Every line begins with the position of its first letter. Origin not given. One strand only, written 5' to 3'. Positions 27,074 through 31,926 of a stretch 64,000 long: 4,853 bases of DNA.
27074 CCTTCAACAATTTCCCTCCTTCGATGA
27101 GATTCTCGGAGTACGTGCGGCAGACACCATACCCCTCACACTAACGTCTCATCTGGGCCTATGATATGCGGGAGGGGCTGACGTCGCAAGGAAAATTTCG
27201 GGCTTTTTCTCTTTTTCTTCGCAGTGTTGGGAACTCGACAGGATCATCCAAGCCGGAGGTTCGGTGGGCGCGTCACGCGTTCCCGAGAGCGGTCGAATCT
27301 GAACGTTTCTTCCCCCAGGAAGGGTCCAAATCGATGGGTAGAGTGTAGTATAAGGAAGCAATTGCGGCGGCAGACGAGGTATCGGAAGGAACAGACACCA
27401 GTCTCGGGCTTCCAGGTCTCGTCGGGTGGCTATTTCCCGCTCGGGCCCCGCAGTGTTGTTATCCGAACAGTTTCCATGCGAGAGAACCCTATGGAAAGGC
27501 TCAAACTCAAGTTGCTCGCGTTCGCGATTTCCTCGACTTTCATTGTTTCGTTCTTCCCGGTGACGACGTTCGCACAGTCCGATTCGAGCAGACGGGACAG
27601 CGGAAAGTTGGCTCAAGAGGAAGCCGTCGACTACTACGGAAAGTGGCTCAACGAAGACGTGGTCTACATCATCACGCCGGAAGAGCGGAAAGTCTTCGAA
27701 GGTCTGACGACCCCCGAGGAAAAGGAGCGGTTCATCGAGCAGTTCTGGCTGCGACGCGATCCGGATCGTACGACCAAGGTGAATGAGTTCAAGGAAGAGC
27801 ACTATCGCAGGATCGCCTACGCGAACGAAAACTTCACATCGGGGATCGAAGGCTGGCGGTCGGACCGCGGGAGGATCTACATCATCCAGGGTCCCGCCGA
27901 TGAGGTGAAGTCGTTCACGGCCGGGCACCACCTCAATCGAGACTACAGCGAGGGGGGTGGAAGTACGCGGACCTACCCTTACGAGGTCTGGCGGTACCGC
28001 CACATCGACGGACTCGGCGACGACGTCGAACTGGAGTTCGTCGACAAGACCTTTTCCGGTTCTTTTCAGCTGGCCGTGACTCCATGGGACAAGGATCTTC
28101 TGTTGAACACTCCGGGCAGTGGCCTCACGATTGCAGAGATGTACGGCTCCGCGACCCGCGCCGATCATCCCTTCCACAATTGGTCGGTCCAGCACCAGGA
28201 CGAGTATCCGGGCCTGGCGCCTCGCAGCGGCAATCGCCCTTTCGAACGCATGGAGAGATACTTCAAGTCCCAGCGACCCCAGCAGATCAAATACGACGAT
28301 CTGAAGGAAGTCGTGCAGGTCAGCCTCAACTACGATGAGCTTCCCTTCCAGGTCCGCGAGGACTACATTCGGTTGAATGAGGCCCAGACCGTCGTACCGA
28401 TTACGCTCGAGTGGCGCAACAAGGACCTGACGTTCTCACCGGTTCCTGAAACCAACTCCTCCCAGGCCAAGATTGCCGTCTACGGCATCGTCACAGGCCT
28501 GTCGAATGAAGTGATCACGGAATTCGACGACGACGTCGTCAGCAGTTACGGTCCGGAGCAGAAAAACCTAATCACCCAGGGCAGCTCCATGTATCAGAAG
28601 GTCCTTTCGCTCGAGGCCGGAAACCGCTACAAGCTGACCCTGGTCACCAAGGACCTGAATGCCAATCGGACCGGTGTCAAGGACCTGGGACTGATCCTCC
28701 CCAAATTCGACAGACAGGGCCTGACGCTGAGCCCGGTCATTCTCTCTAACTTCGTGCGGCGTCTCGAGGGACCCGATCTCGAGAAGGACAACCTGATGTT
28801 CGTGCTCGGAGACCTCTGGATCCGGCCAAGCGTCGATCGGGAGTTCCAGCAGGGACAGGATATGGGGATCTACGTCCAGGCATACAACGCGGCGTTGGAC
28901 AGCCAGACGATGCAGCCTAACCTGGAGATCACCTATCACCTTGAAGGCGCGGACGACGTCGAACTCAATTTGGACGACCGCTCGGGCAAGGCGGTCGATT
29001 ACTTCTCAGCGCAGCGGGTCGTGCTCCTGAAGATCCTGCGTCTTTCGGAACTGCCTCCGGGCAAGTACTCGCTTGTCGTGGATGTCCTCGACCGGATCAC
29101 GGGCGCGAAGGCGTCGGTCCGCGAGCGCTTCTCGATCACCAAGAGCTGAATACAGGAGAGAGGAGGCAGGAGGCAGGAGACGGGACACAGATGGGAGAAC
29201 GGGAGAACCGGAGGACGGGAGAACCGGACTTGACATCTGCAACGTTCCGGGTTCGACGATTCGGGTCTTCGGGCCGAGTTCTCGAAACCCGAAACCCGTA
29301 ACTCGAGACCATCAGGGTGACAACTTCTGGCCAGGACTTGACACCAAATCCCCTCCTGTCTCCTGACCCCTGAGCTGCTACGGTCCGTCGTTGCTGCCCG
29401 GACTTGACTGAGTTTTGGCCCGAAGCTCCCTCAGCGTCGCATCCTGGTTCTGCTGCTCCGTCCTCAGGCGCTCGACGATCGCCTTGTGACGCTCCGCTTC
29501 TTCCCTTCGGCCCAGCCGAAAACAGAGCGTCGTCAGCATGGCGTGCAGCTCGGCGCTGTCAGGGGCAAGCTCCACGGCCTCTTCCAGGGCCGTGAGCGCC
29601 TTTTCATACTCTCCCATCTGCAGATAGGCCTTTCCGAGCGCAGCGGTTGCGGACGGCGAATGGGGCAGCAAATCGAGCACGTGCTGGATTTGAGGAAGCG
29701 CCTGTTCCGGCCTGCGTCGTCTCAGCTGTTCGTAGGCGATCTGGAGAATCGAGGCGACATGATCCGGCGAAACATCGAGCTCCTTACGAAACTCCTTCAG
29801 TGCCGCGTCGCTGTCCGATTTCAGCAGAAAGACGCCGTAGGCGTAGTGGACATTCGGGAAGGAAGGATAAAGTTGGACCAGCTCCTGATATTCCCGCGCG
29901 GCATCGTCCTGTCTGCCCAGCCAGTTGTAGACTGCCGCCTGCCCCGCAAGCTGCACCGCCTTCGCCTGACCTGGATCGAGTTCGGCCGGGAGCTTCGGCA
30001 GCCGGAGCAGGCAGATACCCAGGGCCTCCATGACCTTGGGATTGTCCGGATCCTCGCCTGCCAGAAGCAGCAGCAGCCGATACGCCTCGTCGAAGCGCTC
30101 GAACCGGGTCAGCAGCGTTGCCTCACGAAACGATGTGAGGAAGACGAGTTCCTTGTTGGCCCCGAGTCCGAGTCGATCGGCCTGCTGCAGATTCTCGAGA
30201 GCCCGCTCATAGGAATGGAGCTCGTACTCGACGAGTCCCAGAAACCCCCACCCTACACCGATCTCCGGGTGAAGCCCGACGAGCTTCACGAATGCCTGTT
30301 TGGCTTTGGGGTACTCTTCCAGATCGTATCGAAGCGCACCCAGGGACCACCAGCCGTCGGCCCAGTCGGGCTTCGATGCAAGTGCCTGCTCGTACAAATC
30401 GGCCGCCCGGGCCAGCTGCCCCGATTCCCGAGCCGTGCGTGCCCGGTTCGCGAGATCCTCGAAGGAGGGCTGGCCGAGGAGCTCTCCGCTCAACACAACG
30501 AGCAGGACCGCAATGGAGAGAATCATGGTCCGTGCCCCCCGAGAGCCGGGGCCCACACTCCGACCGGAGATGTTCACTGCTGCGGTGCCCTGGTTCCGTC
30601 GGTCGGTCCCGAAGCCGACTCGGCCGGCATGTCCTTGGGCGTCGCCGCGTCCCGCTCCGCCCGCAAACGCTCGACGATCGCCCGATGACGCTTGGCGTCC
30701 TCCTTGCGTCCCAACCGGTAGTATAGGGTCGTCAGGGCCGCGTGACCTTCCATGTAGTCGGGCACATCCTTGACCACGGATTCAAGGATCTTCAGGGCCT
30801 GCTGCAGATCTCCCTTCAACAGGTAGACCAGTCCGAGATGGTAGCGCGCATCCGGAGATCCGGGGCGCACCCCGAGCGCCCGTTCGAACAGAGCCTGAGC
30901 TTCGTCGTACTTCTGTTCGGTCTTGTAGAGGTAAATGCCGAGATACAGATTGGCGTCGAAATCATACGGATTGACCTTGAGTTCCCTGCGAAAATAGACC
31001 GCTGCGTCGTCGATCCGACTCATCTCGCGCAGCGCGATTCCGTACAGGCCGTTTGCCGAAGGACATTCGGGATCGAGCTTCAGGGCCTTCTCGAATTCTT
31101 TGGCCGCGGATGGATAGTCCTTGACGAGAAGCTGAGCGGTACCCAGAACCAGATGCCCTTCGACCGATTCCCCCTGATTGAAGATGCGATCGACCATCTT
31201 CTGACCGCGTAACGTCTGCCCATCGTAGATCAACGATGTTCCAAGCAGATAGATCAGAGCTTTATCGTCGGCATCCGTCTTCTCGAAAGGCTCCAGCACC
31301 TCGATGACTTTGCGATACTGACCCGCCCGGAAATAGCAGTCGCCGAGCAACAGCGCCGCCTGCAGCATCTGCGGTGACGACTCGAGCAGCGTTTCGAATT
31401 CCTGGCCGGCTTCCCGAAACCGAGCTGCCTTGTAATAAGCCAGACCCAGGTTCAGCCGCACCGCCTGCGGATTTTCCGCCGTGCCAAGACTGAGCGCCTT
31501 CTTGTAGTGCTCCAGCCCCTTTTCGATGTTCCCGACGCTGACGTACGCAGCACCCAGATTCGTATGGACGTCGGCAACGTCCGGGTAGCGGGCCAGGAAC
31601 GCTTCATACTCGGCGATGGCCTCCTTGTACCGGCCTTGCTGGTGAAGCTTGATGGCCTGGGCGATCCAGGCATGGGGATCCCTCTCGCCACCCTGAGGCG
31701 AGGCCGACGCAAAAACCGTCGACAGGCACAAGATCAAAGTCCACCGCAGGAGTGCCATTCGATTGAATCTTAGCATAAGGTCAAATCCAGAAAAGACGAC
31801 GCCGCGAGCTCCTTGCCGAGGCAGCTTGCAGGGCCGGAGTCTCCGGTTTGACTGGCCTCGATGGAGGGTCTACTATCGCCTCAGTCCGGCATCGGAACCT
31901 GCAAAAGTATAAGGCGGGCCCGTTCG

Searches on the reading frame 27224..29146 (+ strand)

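Call 48: search_protein_families(library=pfam, proteins=[window:27224-29146:+], max_evalue=0.00001)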
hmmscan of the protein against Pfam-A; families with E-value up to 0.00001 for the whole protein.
window:27224-29146:+ (641 aa): 1 family
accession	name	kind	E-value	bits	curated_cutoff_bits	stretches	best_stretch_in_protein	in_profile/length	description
PF20094.4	GWxTD_dom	-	3.2e-16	60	26.9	1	142-233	33-120/172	GWxTD domain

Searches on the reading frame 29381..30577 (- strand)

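Call 48: search_protein_families(library=pfam, proteins=[window:29381-30577:-], max_evalue=0.00001)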
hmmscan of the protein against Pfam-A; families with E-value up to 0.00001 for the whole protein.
window:29381-30577:- (399 aa): 16 families
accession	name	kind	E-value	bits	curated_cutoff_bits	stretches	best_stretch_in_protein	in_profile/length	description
PF13414.12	TPR_11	-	2e-23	82.2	26.8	1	315-346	1-32/42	TPR repeat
PF07719.23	TPR_2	-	2.1e-22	77.7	27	1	313-340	6-33/34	Tetratricopeptide repeat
PF13432.12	TPR_16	-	1.6e-21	76.8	32.7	1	279-342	2-65/65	Tetratricopeptide repeat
PF14559.12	TPR_19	-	7.5e-21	74.7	25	2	286-348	3-65/68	Tetratricopeptide repeat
PF13428.12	TPR_14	-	2.8e-19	68.1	23.5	1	309-348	2-41/44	Tetratricopeptide repeat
PF00515.34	TPR_1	-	6.7e-18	64.1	27.8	1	314-340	7-33/34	Tetratricopeptide repeat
PF13431.12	TPR_17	-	3.8e-15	55.2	24.4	0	298-328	3-33/34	Tetratricopeptide repeat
PF23914.1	TPR_CcmH_CycH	-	1.4e-14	54.7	42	0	313-380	55-122/158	Cytochrome c-type biogenesis protein H TPR domain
PF13181.12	TPR_8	-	1.7e-12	46.9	25.7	1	313-340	6-33/34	Tetratricopeptide repeat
PF13424.12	TPR_12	-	5.4e-12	46.2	30.1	1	310-364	3-67/77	Tetratricopeptide repeat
PF12895.13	ANAPC3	-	2.5e-10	40.9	27.2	0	301-363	16-77/82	Anaphase-promoting complex, cyclosome, subunit 3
PF24575.1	TPR_Slam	-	3.7e-09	37.4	35.2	0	209-259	49-99/104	Surface lipoprotein assembly modifier, N-terminal TPR repeats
PF13174.12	TPR_6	-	1.2e-08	35.5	26.3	0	314-341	6-33/33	Tetratricopeptide repeat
PF13371.12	TPR_9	-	2.6e-08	34.2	35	1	285-347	6-68/73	Tetratricopeptide repeat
PF13176.12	TPR_7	-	2.4e-07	30.7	27.9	0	312-340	3-31/36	Tetratricopeptide repeat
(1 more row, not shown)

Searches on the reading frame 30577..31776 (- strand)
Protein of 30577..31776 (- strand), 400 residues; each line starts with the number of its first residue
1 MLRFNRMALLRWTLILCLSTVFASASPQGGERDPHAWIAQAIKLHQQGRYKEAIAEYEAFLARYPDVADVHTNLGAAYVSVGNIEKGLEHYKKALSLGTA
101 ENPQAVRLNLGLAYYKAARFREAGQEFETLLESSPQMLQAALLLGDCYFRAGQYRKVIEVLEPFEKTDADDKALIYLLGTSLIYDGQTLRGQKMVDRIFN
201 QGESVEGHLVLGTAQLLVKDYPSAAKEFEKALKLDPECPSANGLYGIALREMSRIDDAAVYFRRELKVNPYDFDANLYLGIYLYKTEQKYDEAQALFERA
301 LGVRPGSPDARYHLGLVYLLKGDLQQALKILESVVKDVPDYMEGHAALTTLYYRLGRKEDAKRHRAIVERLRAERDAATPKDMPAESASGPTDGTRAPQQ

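Call 49: search_protein_families(library=pfam, proteins=[window:30577-31776:-], max_evalue=0.00001)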
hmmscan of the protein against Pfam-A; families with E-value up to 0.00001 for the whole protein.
window:30577-31776:- (400 aa): 24 families
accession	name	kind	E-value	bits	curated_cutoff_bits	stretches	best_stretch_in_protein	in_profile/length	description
PF14559.12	TPR_19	-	1.1e-34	119.1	25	2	287-348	4-65/68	Tetratricopeptide repeat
PF13432.12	TPR_16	-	2.8e-34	117.6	32.7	3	288-340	11-63/65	Tetratricopeptide repeat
PF07719.23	TPR_2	-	1.8e-33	112.3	27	0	206-237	2-33/34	Tetratricopeptide repeat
PF00515.34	TPR_1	-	9.3e-30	101.7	27.8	1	68-97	1-30/34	Tetratricopeptide repeat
PF13428.12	TPR_14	-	1.4e-27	93.8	23.5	0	34-76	1-43/44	Tetratricopeptide repeat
PF13181.12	TPR_8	-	5.6e-24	82.7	25.7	0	68-97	1-30/34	Tetratricopeptide repeat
PF13414.12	TPR_11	-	7.3e-22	77.2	26.8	1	44-81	4-41/42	TPR repeat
PF12895.13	ANAPC3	-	1.1e-20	74.2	27.2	2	127-183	12-67/82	Anaphase-promoting complex, cyclosome, subunit 3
PF13424.12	TPR_12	-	1.9e-20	73.2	30.1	0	278-334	8-71/77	Tetratricopeptide repeat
PF13431.12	TPR_17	-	3.2e-20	71.1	24.4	0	296-328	1-33/34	Tetratricopeptide repeat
PF13174.12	TPR_6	-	2.9e-17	62.5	26.3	0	309-340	1-32/33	Tetratricopeptide repeat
PF13371.12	TPR_9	-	5.9e-16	58.7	35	0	283-340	4-61/73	Tetratricopeptide repeat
PF23914.1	TPR_CcmH_CycH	-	3.1e-15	56.8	42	0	257-374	34-153/158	Cytochrome c-type biogenesis protein H TPR domain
PF13176.12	TPR_7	-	2.6e-11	43.1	27.9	0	283-308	8-33/36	Tetratricopeptide repeat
PF25062.1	ARM_TT21_N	-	2.8e-11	44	40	1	148-350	4-210/222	Tetratricopeptide repeat protein 21 N-terminal ARM repeat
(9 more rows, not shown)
